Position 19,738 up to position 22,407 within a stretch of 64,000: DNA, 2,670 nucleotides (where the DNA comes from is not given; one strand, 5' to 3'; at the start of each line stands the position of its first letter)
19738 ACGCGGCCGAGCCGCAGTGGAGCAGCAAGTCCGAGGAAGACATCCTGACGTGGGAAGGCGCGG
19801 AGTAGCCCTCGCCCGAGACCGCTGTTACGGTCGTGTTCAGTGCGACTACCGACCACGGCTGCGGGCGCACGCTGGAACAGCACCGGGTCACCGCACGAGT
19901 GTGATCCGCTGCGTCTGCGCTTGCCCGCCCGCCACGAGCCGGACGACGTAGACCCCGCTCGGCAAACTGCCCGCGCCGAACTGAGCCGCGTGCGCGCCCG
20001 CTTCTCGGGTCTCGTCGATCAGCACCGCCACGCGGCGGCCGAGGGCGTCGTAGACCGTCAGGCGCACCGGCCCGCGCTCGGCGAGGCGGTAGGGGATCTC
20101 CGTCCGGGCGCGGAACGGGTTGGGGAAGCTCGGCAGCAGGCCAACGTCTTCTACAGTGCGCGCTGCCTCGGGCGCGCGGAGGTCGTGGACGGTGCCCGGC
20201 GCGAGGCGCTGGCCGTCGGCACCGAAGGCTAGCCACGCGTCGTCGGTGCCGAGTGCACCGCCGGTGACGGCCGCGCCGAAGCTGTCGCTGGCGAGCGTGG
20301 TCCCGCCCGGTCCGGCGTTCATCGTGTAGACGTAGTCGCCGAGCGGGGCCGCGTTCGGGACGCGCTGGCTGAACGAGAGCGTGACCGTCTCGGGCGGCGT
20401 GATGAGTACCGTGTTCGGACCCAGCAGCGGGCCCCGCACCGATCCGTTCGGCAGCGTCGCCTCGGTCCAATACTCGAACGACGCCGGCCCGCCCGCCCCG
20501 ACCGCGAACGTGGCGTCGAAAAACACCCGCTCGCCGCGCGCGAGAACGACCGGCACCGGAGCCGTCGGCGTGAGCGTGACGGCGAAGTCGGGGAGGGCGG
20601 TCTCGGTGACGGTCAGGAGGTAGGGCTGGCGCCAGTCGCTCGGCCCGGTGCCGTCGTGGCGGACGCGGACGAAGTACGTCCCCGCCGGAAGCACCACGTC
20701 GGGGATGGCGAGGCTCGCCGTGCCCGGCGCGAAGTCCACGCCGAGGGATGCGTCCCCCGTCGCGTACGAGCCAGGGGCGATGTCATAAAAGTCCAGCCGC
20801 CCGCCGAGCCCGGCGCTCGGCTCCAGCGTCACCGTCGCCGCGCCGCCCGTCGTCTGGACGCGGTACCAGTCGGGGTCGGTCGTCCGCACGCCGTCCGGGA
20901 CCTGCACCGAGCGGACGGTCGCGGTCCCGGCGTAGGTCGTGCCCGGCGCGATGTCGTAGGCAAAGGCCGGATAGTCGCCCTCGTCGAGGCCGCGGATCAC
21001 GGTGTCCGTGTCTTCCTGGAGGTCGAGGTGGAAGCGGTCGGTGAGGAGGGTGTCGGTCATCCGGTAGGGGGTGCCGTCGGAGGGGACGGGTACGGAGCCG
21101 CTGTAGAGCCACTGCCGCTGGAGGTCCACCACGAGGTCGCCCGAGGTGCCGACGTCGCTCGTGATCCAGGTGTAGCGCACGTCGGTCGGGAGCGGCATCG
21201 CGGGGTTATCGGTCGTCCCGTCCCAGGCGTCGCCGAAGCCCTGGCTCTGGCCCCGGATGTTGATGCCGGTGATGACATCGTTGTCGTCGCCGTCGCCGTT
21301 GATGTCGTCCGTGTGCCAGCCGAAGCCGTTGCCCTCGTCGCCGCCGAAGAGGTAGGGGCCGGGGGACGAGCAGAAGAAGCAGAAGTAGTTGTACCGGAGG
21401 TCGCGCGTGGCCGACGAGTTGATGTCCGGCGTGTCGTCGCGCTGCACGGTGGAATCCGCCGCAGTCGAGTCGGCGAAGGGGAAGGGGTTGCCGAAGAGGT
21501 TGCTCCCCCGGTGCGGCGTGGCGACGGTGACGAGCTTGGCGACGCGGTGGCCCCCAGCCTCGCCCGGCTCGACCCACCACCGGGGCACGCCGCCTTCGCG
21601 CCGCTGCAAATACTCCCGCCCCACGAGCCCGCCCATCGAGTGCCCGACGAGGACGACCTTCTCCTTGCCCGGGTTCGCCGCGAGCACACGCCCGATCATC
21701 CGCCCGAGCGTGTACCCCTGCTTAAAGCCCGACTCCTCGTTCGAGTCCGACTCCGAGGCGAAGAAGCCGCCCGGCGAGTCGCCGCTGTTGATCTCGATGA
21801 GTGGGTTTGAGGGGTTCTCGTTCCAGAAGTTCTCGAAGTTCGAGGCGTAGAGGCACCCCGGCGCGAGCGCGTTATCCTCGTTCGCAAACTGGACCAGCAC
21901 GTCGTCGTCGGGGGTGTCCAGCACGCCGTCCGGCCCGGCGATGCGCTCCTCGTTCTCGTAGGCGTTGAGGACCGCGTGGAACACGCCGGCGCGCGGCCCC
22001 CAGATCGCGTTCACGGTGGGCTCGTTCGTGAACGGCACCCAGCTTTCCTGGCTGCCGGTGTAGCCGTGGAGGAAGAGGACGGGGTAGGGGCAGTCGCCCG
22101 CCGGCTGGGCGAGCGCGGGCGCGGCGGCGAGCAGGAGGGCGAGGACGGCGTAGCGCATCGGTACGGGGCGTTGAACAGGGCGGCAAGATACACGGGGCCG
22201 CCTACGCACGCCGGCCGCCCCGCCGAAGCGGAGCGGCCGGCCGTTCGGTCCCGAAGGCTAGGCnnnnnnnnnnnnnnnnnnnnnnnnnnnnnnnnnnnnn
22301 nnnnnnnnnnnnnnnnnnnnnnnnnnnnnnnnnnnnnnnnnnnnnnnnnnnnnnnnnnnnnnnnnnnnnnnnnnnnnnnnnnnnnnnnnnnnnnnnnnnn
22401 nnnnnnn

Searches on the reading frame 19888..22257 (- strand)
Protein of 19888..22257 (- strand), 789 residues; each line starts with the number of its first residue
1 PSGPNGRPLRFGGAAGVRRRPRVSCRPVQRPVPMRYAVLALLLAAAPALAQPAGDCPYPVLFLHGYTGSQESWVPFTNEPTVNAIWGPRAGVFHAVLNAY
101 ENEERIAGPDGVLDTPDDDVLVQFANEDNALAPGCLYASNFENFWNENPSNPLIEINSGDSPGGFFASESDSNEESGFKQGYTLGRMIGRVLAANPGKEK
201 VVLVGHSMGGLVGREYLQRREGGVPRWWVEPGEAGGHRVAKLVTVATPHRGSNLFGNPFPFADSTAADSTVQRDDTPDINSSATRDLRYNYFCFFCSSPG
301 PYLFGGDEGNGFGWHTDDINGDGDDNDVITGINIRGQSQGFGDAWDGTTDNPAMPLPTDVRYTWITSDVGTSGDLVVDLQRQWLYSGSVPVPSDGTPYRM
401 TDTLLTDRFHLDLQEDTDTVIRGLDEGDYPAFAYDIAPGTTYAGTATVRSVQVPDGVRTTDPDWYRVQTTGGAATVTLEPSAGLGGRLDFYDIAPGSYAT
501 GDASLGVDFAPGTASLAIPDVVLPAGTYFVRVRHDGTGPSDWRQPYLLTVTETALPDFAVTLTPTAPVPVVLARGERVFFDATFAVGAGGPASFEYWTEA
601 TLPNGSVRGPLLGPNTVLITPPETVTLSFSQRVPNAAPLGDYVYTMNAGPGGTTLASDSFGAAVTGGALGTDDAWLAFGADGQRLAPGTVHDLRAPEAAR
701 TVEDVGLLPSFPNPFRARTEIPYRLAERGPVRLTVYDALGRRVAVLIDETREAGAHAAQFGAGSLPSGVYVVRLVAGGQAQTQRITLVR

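Call 65: search_protein_families(library=pfam, proteins=[window:19888-22257:-], max_evalue=0.0001)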
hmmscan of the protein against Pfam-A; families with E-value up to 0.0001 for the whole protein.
window:19888-22257:- (789 aa): 3 families
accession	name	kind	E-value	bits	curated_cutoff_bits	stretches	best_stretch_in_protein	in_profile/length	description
PF07819.20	PGAP1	-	1.2e-07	32.2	24.3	1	193-254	85-134/233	PGAP1-like alpha/beta domain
PF00561.26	Abhydrolase_1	-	3.8e-07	30.5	25.8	1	184-272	55-129/245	alpha/beta hydrolase fold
PF18962.6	Por_Secre_tail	-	1.9e-06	28.5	27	1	711-785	2-73/75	Secretion system C-terminal sorting domain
